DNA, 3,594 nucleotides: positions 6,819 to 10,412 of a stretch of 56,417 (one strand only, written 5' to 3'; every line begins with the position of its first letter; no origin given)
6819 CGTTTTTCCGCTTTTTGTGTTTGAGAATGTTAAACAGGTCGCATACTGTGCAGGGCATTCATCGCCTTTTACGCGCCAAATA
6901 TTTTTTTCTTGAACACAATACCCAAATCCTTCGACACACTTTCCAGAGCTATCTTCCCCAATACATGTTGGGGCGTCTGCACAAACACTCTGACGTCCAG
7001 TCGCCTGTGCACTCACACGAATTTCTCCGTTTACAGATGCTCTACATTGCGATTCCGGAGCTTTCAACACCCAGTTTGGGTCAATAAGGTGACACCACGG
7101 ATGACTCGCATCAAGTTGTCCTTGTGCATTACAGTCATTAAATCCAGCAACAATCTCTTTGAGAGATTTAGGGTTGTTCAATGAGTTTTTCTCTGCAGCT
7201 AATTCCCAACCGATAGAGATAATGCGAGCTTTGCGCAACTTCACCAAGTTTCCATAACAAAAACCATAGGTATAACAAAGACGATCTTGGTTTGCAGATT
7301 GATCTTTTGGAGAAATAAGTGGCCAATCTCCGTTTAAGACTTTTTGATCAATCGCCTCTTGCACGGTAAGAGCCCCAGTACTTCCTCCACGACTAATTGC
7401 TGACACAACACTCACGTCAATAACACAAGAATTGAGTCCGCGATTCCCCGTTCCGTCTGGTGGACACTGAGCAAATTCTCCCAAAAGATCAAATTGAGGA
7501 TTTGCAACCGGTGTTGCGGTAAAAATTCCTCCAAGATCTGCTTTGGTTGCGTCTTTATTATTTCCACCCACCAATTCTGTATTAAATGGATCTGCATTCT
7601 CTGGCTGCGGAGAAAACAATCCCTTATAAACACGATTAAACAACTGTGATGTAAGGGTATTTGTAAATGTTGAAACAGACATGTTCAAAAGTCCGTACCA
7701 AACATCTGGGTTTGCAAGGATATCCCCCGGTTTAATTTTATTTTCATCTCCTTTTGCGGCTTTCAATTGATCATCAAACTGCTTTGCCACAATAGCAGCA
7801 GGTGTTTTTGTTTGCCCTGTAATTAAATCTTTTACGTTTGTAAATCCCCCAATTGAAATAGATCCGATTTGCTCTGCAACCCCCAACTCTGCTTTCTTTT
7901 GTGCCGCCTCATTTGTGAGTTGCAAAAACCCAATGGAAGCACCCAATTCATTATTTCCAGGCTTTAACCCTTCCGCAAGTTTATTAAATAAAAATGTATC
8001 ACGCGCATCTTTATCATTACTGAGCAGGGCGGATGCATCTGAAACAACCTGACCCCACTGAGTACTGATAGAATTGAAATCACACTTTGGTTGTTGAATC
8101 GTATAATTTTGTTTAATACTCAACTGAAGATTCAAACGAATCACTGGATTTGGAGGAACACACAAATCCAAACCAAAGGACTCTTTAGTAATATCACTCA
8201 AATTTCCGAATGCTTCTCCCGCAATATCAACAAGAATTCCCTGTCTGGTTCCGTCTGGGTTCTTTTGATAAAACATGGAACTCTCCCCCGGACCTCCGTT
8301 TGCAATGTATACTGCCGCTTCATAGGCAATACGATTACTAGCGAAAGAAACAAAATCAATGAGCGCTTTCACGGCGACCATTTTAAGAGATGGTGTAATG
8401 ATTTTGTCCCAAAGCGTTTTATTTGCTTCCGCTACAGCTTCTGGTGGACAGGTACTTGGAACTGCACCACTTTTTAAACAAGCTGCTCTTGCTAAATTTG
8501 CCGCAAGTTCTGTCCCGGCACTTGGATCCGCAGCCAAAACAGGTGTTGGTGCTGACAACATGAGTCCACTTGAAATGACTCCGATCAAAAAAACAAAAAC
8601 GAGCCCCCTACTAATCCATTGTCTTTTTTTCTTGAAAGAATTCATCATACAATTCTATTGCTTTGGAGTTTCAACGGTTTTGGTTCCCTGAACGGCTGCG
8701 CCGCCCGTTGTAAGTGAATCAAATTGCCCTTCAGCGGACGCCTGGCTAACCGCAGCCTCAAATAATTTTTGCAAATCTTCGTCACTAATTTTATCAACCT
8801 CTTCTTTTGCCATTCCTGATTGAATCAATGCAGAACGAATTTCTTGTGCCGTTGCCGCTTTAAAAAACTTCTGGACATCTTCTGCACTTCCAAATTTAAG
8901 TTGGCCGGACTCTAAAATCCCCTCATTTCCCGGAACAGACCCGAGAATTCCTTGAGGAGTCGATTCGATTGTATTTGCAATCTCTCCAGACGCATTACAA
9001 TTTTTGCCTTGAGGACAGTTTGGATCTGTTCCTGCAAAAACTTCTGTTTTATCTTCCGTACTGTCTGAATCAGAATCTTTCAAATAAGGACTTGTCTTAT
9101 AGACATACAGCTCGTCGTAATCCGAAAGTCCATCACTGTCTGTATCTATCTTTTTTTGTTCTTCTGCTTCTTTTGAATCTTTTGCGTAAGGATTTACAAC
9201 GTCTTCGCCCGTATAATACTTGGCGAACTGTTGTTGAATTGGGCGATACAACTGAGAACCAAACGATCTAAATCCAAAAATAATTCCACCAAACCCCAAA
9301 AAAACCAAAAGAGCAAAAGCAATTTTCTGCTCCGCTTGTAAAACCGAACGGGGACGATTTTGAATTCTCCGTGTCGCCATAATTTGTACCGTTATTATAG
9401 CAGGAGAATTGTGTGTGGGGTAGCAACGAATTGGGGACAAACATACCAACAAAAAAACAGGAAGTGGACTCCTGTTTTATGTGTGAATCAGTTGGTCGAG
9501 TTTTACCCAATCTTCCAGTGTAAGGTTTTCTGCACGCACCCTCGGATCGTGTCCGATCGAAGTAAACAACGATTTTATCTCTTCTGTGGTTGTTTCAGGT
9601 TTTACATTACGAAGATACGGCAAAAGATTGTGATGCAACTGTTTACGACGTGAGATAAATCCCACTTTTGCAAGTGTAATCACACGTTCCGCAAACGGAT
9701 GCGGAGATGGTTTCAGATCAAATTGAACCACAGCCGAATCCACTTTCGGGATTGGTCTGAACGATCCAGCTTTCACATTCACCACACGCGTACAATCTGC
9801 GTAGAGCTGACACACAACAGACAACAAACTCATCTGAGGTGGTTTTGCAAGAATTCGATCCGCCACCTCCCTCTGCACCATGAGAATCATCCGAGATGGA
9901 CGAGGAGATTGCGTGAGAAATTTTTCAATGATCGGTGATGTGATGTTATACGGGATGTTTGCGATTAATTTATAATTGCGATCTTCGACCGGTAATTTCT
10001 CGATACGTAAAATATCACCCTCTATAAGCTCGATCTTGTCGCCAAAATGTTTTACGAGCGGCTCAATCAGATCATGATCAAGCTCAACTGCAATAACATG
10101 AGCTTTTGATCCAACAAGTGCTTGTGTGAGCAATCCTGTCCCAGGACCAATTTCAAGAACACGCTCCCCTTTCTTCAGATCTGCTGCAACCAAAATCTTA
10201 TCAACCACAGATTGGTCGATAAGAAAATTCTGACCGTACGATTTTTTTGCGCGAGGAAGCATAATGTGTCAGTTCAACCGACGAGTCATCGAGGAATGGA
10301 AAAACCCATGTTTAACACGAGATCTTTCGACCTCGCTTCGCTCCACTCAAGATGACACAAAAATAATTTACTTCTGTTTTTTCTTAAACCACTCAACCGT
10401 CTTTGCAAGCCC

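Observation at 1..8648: The first 8.6 kb, which looks empty in the ORF track, is one giant open reading frame (>2,882 codons, still open at the window edge)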

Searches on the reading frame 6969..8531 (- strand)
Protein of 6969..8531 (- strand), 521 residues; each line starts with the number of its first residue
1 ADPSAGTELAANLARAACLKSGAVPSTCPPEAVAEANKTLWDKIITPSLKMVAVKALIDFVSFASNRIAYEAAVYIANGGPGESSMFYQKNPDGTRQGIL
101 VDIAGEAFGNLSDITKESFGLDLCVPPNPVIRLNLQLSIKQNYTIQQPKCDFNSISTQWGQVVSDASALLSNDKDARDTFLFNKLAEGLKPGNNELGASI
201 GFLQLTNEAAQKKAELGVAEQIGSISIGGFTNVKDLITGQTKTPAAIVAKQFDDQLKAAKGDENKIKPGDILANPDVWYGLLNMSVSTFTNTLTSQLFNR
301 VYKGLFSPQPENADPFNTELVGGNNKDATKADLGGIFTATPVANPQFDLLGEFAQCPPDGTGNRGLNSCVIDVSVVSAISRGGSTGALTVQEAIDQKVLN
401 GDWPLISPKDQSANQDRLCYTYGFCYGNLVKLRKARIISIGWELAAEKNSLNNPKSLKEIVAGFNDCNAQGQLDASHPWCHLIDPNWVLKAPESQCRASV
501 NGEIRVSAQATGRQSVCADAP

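Call 84: predict_structure(alignment_id=A10)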
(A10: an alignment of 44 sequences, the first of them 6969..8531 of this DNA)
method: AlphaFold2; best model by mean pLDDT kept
length: 521 residues; sequences in the alignment: 44
mean_pLDDT: 61.0   pTM: 0.37
mean pLDDT of the five models: 61.0, 59.8, 57.7, 57.4, 55.5
residues with pLDDT >= 90: 93; 70-90: 46; 50-70: 216; < 50: 166
segments of 3 or more residues with pLDDT < 50: 22-27, 79-90, 118-122, 143-162, 188-203, 217-231, 259-272, 274-276, 278-282, 284-287, 302-341
pLDDT, mean of each block of 10 residues (from residue 1): 55 53 48 57 56 56 58 52 37 54 56 49 56 57 37 41 52 58 50 41 49 49 40 50 54 55 40 48 49 50 40 39 41 43 64 79 73 88 86 94 96 89 93 90 95 95 96 95 94 62 55 57 45
secondary structure, 60 per line:
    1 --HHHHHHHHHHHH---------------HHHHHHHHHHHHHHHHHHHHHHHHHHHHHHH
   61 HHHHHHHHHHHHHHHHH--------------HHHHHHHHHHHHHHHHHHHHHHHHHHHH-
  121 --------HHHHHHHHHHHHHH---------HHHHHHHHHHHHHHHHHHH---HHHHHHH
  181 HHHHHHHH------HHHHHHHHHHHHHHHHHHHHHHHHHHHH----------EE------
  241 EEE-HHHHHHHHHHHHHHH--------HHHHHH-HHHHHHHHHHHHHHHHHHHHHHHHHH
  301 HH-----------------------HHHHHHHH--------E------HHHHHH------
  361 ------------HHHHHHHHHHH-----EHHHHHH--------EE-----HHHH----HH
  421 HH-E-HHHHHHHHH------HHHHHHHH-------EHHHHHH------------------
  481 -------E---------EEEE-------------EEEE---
elements in order: H3-14 H30-77 H92-119 H129-142 H152-170 H174-188 H195-222 E241-243 H245-259 H268-273 H275-302 H326-333 H349-354 H373-383 H390-395 H411-414 H419-422 H426-434 H441-448 H457-462 E498-501 E515-518

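Call 86: fold_search(model_id=the predicted structure, library=pdb)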
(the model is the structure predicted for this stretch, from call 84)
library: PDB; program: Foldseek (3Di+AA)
matches with E <= 10: 30; with E <= 0.001: 0
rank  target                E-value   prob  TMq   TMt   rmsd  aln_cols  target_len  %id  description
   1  4jio_B                8.7e-01  0.08  0.10  0.15  27.6       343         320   11  Bro1 V domain and ubiquitin (released 2013-06-19)
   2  5iit_A                3.9e+00  0.09  0.10  0.15  19.2       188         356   11  Structure of SPX domain of the yeast inorganic polyphophate polymerase Vtc4 crystallized by carrier-driven crystalliza (released 2016-04-27)
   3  3kdq_A                4.1e+00  0.10  0.10  0.26  14.3       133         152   16  Crystal structure of a functionally unknown conserved protein from Corynebacterium diphtheriae. (released 2009-11-10)
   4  4l6y_A                4.1e+00  0.03  0.08  0.09  41.1       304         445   14  Structure of the microtubule associated protein PRC1 (Protein Regulator of Cytokinesis 1) (released 2013-07-17)
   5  5ttp_A                4.4e+00  0.05  0.14  0.13  21.2       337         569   14  Cryo-EM structure of MsbA-nanodisc with ADP-vanadate (released 2017-09-20)
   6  3kdq_C                4.6e+00  0.09  0.10  0.26  14.0       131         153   14  Crystal structure of a functionally unknown conserved protein from Corynebacterium diphtheriae. (released 2009-11-10)
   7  6bbj_A                5.1e+00  0.02  0.08  0.07  25.9       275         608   14  Xenopus Tropicalis TRPV4 (released 2018-02-28)
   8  8dmo_A                5.1e+00  0.02  0.08  0.08  26.8       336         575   11  Structure of open, inward-facing MsbA from E. coli (released 2022-12-14)
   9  8i7o_C8               5.4e+00  0.04  0.11  0.15  45.5       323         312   10  In situ structure of axonemal doublet microtubules in mouse sperm with 16-nm repeat (released 2023-10-11)
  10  8e6q_A                5.4e+00  0.01  0.09  0.04  32.3       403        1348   14  Human TRPM2 ion channel in 1 mM ADPR (released 2024-08-14)
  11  5uxx_C                5.7e+00  0.04  0.07  0.16  26.9       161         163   18  Co-crystal structure of the sigma factor RpoE in complex with the anti-sigma factor NepR from Bartonella quintana (released 2018-02-28)
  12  9och_B                5.7e+00  0.04  0.13  0.13  28.5       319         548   11  Transporter associated with antigen processing (TAP) bound to the viral protein hUS6 in the outward-facing open state (released 2025-09-10)
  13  9iqx_A                6.0e+00  0.03  0.08  0.07  22.9       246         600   18  Cryo-EM structure of the human TRPV4-RhoA in complex with AH001 (released 2025-05-28)
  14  9n66_B                6.3e+00  0.05  0.13  0.13  28.2       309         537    8  Transporter associated with antigen processing (TAP) bound to ATP and ADP in the outward-facing open state (released 2025-09-03)
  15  8i7o_F3               6.7e+00  0.03  0.08  0.14  38.7       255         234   15  In situ structure of axonemal doublet microtubules in mouse sperm with 16-nm repeat (released 2023-10-11)
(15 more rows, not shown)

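Call 88: fold_search(model_id=the predicted structure, library=viral)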
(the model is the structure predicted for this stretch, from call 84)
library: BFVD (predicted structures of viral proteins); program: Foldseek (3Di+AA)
matches with E <= 10: 85; with E <= 0.001: 0
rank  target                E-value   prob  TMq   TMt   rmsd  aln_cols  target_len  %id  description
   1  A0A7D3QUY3            4.5e-01  0.07  0.10  0.11  35.0       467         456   12  WH2 domain-containing protein [Fadolivirus FV1/VV64]
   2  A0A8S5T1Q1            1.4e+00  0.06  0.09  0.15  29.3       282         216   16  Uncharacterized protein [Podoviridae sp. ctuch15]
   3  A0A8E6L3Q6            1.8e+00  0.07  0.12  0.10  27.4       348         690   17  (no name in the UniProt tables at hand)
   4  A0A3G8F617            2.1e+00  0.04  0.09  0.13  32.0       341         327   14  (no name in the UniProt tables at hand)
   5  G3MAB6                2.1e+00  0.04  0.09  0.07  50.6       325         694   12  Gp375 [Bacillus phage G]
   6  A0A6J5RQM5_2          2.2e+00  0.02  0.11  0.07  31.6       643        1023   10  Large polyvalent protein associated domain-containing protein [uncultured Caudovirales phage]
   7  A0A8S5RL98            2.4e+00  0.06  0.07  0.14  26.5       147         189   12  Uncharacterized protein [virus sp. ctEQ64]
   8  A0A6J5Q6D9            2.5e+00  0.05  0.10  0.09  31.1       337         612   14  Uncharacterized protein [uncultured Caudovirales phage]
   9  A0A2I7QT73            2.5e+00  0.03  0.08  0.12  32.1       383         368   14  (no name in the UniProt tables at hand)
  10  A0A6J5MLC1            2.5e+00  0.03  0.06  0.08  30.5       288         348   13  Uncharacterized protein [uncultured Caudovirales phage]
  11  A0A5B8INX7            2.5e+00  0.03  0.07  0.06  36.2       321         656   11  Uncharacterized protein [Mimiviridae sp. ChoanoV1]
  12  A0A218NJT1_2          2.6e+00  0.03  0.08  0.05  27.8       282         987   14  Putative non-structural protein [Picornavirales Q_sR_OV_020]
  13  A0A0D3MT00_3          2.8e+00  0.03  0.08  0.04  46.2       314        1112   12  Tail tape measure protein [Lactococcus phage WRP3]
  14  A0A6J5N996            2.8e+00  0.03  0.08  0.04  32.9       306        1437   11  Uncharacterized protein [uncultured Caudovirales phage]
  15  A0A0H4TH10            2.9e+00  0.03  0.07  0.05  32.1       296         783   12  Putative internal core protein [Yersinia phage vB_YenP_ISAO8]
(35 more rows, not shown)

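Call 90: search_protein_families(library=pfam, alignment_id=A10, max_evalue=0.01)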
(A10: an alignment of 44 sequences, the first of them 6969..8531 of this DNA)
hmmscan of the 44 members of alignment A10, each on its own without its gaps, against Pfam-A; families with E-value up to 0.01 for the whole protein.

A. member 1, window:6969-8531:- (521 aa): 0 families

B. families by the number of members that match (of 44 scanned): 2 families
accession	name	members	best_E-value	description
PF13605.11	DUF4141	1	0.0033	Domain of unknown function (DUF4141)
PF20163.3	DUF6536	1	0.0097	Family of unknown function (DUF6536)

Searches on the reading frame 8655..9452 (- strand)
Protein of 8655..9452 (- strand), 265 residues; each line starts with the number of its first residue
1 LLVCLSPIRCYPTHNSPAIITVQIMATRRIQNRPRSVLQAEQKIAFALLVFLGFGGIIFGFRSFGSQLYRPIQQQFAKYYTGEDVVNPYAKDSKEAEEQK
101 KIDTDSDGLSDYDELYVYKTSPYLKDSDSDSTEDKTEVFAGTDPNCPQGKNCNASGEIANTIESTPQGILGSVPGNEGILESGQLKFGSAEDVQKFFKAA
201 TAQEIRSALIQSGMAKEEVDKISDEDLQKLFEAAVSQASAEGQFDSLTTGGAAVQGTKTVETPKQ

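Call 9: search_protein_families(library=pfam, proteins=[window:8655-9452:-], max_evalue=0.01)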
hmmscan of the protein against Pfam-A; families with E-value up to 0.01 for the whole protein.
window:8655-9452:- (265 aa): 1 family
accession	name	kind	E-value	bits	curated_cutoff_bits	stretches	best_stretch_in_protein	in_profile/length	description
PF18884.5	TSP3_bac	-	7.8e-05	22.9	25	0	103-115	1-13/22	Bacterial TSP3 repeat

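Call 20: search_protein_families(library=phrogs, proteins=[window:8655-9380:-], max_evalue=0.1)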
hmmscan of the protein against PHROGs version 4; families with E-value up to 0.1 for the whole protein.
window:8655-9380:- (241 aa): 1 family
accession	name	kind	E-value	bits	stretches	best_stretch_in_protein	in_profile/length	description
phrog_530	-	head and packaging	0.03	14.5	1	169-224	293-352/390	head maturation protease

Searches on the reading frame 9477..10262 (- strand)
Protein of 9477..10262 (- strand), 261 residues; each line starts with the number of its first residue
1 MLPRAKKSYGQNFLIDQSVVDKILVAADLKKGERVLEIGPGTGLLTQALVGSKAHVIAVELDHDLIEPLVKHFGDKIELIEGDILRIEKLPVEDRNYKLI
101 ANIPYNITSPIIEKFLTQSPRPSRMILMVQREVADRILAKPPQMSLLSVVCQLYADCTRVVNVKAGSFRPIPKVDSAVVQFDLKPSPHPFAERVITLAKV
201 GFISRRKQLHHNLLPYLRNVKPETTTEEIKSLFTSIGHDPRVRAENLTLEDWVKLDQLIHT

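Call 9: search_protein_families(library=pfam, proteins=[window:9477-10262:-], max_evalue=0.01)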
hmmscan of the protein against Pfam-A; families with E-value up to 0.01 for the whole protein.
window:9477-10262:- (261 aa): 7 families
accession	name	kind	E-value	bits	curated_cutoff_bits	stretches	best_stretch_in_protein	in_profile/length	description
PF00398.26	RrnaAD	-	8.6e-51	173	24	1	5-223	4-233/263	Ribosomal RNA adenine dimethylase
PF13649.12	Methyltransf_25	-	2.1e-06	28.7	27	1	35-102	1-70/97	Methyltransferase domain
PF13489.12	Methyltransf_23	-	5e-05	23.5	27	1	21-76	11-61/164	Methyltransferase domain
PF13847.12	Methyltransf_31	-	0.00018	21.6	27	1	30-101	2-79/145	Methyltransferase domain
PF01135.25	PCMT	-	0.00047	20.4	20.3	1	24-67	66-112/210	Protein-L-isoaspartate(D-aspartate) O-methyltransferase (PCMT)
PF08241.18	Methyltransf_11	-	0.0011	20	21.2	1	36-99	1-63/95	Methyltransferase domain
PF01728.25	FtsJ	-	0.0097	16.3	24.1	0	25-90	14-81/181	FtsJ-like methyltransferase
